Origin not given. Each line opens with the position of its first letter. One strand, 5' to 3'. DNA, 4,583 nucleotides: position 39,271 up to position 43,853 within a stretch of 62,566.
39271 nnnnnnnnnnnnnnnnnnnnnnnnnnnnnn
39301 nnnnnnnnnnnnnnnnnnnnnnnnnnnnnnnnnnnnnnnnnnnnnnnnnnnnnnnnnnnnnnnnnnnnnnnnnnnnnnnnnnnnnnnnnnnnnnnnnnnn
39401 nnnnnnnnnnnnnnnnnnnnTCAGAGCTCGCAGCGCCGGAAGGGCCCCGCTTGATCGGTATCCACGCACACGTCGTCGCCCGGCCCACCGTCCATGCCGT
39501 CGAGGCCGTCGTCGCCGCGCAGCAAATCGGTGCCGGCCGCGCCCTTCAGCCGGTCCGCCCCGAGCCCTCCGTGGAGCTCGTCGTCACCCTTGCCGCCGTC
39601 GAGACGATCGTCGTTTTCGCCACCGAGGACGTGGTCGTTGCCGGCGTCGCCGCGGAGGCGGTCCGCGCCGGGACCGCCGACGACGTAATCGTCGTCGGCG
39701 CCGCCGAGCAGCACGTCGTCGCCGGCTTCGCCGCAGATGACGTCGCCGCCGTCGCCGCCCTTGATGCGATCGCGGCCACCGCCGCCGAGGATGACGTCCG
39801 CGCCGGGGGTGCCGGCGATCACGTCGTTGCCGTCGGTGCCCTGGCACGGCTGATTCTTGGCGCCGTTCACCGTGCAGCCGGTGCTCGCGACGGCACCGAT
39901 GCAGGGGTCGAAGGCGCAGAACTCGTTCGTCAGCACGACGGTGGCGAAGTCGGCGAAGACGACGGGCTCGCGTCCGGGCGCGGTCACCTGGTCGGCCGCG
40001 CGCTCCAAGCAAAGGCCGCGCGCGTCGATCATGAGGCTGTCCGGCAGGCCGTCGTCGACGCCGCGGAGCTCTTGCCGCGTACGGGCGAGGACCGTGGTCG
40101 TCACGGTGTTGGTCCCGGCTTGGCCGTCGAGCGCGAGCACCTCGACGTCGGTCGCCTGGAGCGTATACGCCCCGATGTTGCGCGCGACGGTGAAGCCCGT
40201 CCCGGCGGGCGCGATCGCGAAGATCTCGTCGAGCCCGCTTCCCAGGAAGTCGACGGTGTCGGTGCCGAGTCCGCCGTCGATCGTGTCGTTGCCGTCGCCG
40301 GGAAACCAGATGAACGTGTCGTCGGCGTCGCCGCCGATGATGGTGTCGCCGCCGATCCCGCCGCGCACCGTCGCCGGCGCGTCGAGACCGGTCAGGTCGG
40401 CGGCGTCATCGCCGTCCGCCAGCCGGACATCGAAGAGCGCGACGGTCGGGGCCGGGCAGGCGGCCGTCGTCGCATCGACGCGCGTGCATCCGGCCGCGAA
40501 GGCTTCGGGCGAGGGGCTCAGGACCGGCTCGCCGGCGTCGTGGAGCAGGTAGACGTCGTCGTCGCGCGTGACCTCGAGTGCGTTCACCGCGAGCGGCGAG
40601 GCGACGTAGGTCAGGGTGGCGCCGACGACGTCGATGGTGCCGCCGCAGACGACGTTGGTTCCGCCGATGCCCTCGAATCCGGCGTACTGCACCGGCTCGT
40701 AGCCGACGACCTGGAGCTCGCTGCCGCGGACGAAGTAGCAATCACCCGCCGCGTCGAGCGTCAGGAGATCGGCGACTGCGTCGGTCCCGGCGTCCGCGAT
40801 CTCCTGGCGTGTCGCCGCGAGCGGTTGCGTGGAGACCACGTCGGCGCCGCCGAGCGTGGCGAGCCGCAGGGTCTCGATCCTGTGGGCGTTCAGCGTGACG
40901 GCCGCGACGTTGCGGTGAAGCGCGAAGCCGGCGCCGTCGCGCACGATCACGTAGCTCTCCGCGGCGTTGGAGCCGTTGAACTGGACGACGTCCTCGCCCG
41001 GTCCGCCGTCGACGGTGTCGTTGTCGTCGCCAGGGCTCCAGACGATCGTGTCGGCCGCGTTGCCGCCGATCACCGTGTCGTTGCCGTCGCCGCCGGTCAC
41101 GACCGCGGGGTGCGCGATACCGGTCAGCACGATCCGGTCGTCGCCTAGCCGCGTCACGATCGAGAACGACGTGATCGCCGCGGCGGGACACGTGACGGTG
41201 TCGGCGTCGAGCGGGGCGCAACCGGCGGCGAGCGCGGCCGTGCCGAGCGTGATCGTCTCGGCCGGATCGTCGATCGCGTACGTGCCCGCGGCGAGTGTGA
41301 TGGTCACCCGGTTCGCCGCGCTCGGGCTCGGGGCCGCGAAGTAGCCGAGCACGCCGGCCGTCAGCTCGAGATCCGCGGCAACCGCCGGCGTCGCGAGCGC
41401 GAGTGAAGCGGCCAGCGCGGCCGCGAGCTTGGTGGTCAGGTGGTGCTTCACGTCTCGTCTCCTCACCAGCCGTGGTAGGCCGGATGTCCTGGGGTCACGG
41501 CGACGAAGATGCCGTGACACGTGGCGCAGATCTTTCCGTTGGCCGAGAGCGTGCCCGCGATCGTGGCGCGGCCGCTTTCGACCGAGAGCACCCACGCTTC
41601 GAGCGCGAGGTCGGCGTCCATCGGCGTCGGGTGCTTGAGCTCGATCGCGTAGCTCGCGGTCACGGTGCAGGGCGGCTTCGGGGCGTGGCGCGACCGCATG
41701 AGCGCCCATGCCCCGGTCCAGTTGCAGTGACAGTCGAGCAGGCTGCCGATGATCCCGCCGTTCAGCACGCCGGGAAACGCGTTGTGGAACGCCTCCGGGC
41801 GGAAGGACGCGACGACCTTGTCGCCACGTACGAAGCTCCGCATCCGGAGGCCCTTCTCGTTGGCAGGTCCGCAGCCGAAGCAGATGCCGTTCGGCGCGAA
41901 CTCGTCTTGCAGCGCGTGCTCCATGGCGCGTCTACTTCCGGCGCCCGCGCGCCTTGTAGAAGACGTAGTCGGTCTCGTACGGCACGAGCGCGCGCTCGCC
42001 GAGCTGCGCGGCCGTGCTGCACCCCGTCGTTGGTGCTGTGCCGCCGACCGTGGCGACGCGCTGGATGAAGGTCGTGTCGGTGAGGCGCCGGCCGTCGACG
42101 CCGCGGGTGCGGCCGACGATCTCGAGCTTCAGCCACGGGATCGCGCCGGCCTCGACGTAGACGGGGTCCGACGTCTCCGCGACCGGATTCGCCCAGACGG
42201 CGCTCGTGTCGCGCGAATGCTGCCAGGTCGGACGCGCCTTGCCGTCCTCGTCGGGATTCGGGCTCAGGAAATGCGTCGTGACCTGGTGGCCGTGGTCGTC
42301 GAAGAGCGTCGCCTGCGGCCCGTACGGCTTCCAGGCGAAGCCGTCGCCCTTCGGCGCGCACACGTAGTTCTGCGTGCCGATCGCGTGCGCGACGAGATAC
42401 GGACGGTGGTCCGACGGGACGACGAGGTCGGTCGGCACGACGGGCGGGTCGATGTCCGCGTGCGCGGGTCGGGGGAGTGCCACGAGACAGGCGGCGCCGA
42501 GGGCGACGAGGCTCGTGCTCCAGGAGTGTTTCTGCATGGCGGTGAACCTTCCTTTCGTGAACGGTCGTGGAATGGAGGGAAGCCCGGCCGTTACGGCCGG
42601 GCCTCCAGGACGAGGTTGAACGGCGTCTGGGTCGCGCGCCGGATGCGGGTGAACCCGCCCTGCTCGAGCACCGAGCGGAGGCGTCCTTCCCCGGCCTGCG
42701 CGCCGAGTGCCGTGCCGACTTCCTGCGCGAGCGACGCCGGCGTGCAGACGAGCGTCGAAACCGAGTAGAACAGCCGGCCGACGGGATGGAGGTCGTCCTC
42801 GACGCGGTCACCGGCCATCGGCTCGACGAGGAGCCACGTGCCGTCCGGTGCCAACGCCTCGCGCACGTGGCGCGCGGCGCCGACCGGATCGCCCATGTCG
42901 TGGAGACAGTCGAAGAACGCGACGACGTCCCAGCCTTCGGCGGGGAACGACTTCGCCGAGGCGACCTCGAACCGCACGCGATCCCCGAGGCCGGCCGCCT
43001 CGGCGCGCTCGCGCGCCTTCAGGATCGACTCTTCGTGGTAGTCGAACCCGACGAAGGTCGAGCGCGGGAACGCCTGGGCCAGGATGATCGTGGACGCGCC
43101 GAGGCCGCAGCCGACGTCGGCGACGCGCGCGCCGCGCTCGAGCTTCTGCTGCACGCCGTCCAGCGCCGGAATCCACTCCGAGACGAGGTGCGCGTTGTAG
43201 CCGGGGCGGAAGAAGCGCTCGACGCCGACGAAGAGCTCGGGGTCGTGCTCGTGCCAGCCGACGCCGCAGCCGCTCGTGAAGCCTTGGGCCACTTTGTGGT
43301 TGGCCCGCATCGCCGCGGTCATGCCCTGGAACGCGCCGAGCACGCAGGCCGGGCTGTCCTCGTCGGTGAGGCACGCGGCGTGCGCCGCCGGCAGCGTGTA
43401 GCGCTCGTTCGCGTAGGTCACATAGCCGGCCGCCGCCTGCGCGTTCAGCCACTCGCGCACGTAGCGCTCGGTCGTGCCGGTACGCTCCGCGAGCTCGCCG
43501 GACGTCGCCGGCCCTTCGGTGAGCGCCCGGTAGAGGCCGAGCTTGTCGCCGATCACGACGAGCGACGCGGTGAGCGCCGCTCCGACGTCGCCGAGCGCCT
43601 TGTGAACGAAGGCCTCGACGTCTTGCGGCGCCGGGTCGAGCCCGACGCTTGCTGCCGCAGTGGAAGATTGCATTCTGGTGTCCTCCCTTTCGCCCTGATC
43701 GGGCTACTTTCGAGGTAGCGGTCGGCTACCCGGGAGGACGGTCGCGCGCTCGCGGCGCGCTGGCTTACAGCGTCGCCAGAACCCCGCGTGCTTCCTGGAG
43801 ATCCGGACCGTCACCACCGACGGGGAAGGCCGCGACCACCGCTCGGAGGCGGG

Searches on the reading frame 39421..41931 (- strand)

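Call 8: search_protein_families(library=pfam, proteins=[window:39421-41931:-], max_evalue=0.001)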
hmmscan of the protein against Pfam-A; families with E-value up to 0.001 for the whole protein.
window:39421-41931:- (836 aa): 1 family
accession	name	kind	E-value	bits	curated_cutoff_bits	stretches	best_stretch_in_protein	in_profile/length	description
PF00353.25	HemolysinCabind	-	7.8e-29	99.7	23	4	752-786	2-36/36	RTX calcium-binding nonapeptide repeat (4 copies)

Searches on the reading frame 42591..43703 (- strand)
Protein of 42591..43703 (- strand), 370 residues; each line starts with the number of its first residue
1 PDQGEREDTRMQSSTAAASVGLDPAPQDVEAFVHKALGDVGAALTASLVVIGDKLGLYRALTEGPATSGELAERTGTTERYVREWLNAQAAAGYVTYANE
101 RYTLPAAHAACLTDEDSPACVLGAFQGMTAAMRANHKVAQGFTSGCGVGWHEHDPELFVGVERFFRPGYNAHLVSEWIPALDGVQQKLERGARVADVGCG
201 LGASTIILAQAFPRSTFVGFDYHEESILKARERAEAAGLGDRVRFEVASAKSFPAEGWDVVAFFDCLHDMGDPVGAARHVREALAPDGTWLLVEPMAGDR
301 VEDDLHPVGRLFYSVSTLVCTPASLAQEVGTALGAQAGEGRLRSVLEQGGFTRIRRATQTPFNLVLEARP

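Call 73: search_protein_families(library=pfam, proteins=[window:42591-43703:-], max_evalue=0.001)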
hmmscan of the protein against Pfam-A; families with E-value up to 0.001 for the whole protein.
window:42591-43703:- (370 aa): 11 families
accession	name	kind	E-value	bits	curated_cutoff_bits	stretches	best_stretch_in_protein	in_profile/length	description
PF13847.12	Methyltransf_31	-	9.2e-18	64.8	27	1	189-296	2-113/145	Methyltransferase domain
PF08242.18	Methyltransf_12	-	2.7e-16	60.5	30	1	196-289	2-97/98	Methyltransferase domain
PF21320.3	HTH_65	-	2.3e-15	57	24.1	1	46-113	4-74/75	Rv2258c-like winged HTH domain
PF13649.12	Methyltransf_25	-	6.4e-15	56.1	27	1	194-288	1-97/97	Methyltransferase domain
PF13489.12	Methyltransf_23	-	1.9e-12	47.7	27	1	174-305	6-129/164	Methyltransferase domain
PF08241.18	Methyltransf_11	-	3.1e-12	47.4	21.2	1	196-290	2-93/95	Methyltransferase domain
PF00891.24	Methyltransf_2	-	3.5e-07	30.2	22.3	1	186-309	58-181/210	O-methyltransferase domain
PF13578.12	Methyltransf_24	-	1.9e-05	25.9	26.3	1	197-291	3-101/105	Methyltransferase domain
PF02390.23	Methyltransf_4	-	2.6e-05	24.2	24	1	194-238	5-49/173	Putative methyltransferase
PF01135.25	PCMT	-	3.1e-05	24.3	20.3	1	185-268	70-147/210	Protein-L-isoaspartate(D-aspartate) O-methyltransferase (PCMT)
PF05175.20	MTS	-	7.7e-05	22.8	23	1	190-247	31-87/170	Methyltransferase small domain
